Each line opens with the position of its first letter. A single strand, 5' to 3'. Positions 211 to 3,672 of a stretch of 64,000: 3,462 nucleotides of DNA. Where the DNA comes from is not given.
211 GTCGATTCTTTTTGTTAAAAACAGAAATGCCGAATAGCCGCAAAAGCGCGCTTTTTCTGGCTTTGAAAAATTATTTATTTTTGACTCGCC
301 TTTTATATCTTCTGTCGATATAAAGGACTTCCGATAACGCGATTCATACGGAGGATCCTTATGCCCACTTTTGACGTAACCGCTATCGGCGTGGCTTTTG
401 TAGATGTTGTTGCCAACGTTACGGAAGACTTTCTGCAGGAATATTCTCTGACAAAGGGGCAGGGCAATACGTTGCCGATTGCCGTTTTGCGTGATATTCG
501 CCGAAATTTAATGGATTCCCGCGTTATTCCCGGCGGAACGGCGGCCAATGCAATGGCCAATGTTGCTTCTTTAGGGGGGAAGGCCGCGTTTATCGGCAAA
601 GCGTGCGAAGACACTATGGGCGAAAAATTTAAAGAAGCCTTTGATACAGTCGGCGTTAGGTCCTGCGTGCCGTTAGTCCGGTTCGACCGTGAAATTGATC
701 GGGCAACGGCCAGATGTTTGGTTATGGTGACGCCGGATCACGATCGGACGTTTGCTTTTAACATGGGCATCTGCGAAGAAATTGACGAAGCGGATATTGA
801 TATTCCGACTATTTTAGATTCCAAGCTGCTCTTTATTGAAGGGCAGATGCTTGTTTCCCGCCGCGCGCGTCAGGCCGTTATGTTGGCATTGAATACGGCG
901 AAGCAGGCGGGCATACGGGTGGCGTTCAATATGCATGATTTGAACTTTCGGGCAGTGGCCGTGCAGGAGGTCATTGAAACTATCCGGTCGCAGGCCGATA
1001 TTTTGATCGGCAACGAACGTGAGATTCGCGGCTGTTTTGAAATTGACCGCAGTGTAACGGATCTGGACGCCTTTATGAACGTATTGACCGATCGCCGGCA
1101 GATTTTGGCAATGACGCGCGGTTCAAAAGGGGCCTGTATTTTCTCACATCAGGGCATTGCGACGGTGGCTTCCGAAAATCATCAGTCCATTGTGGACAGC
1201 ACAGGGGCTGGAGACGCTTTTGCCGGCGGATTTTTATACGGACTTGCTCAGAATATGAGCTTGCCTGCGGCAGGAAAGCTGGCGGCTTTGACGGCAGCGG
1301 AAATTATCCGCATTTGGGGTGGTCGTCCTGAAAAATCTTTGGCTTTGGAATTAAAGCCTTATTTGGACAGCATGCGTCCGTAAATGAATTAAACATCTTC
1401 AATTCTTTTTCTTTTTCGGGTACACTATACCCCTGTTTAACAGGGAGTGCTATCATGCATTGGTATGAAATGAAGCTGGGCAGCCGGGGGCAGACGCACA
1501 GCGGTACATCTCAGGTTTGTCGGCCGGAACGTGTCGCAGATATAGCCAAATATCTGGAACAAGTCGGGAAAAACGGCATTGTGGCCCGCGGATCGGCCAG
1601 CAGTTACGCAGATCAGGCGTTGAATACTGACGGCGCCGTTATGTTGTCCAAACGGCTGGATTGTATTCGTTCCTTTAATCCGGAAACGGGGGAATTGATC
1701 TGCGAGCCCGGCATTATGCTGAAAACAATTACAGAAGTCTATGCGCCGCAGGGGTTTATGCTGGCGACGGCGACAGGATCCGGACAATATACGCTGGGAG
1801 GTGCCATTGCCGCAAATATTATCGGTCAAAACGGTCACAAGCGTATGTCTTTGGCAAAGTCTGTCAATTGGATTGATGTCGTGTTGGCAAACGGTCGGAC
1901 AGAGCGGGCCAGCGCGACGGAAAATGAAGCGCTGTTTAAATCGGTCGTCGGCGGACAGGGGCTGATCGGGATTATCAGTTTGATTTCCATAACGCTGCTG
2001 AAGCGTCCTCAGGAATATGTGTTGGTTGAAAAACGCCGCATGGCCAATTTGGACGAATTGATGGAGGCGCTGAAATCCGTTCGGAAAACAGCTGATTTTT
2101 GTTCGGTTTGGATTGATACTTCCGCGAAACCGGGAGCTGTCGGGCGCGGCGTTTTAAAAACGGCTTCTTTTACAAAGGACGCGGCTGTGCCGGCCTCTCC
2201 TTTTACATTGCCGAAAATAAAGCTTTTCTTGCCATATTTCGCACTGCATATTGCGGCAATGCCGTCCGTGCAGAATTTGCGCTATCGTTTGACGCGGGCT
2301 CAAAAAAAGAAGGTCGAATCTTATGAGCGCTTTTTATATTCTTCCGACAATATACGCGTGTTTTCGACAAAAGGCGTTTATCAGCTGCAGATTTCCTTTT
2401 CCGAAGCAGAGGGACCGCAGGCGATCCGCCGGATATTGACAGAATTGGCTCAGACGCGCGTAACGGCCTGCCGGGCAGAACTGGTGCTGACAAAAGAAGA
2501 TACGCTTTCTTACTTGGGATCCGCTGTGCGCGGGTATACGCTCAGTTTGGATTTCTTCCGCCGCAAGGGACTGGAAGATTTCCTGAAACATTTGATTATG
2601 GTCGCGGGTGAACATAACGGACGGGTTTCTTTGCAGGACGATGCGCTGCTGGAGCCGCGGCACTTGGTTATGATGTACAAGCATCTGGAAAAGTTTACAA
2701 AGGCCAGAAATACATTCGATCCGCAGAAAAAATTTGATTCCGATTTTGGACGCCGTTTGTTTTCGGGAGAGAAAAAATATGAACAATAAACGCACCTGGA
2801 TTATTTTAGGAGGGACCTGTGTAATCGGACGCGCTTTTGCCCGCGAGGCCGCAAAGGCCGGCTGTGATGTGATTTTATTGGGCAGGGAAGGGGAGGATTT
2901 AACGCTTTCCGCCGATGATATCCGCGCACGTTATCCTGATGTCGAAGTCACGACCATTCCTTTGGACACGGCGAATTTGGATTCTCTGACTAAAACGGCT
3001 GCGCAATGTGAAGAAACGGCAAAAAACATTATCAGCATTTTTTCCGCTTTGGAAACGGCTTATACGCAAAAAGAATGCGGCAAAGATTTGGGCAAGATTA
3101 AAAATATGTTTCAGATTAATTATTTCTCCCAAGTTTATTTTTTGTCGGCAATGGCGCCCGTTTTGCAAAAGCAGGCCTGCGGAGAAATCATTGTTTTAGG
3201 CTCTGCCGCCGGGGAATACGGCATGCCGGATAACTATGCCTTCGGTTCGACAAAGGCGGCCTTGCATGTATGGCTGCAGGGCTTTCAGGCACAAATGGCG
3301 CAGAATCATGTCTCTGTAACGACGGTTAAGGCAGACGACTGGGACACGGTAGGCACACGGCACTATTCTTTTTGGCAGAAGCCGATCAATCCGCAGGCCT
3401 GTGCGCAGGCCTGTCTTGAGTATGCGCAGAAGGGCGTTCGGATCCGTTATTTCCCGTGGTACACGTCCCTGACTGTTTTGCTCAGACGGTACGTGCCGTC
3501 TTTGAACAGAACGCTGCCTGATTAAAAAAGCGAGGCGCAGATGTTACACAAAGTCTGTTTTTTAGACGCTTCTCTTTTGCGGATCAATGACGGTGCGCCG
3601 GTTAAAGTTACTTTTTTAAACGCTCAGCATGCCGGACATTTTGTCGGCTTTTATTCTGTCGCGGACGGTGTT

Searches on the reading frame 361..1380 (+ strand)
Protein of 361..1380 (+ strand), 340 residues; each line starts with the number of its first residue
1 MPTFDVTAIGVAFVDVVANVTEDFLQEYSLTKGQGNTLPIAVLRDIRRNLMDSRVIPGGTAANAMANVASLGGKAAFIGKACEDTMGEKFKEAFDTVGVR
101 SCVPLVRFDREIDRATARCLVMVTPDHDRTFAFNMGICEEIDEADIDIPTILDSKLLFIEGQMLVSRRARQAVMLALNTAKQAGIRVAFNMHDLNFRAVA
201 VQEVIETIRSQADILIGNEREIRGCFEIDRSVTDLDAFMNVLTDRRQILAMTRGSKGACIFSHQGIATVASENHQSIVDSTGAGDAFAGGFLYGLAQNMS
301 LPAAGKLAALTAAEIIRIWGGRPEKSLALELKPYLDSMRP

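Call 109: search_protein_families(library=pfam, proteins=[window:361-1380:+], max_evalue=0.00001)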
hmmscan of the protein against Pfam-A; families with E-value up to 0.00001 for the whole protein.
window:361-1380:+ (340 aa): 1 family
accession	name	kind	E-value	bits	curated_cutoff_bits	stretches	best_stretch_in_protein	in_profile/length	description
PF00294.29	PfkB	-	5.5e-41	141.3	25.8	1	55-317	33-291/302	pfkB family carbohydrate kinase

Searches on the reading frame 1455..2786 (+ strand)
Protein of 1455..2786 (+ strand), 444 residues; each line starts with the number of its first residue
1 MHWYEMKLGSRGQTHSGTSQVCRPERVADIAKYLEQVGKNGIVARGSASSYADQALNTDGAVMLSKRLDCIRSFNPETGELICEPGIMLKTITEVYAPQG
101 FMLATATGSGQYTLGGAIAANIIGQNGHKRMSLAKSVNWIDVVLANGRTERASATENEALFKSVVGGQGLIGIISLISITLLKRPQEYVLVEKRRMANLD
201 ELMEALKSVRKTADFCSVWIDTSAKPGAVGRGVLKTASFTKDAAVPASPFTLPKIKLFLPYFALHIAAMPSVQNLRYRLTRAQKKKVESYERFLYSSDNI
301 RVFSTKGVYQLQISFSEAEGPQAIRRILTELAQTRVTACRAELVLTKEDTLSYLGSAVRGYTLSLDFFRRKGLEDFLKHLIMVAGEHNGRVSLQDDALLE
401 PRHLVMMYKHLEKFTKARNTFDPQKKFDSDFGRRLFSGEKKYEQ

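Call 109: search_protein_families(library=pfam, proteins=[window:1455-2786:+], max_evalue=0.00001)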
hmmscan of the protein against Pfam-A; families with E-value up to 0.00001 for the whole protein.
window:1455-2786:+ (444 aa): 1 family
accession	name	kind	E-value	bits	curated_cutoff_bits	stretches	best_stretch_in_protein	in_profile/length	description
PF01565.28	FAD_binding_4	-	3.2e-19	69.4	26.4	1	20-152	3-138/139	FAD binding domain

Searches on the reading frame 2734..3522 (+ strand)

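Call 109: search_protein_families(library=pfam, proteins=[window:2734-3522:+], max_evalue=0.00001)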
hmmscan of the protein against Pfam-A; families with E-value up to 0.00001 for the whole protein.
window:2734-3522:+ (263 aa): 3 families
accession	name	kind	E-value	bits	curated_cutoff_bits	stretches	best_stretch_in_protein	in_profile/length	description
PF00106.31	adh_short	-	3.5e-23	82.5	26.6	1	22-205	3-184/195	short chain dehydrogenase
PF13561.12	adh_short_C2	-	4.3e-15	56.4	27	1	31-209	8-182/236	Enoyl-(Acyl carrier protein) reductase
PF08659.16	KR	-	7.1e-08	33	22.6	1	21-197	2-172/180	KR domain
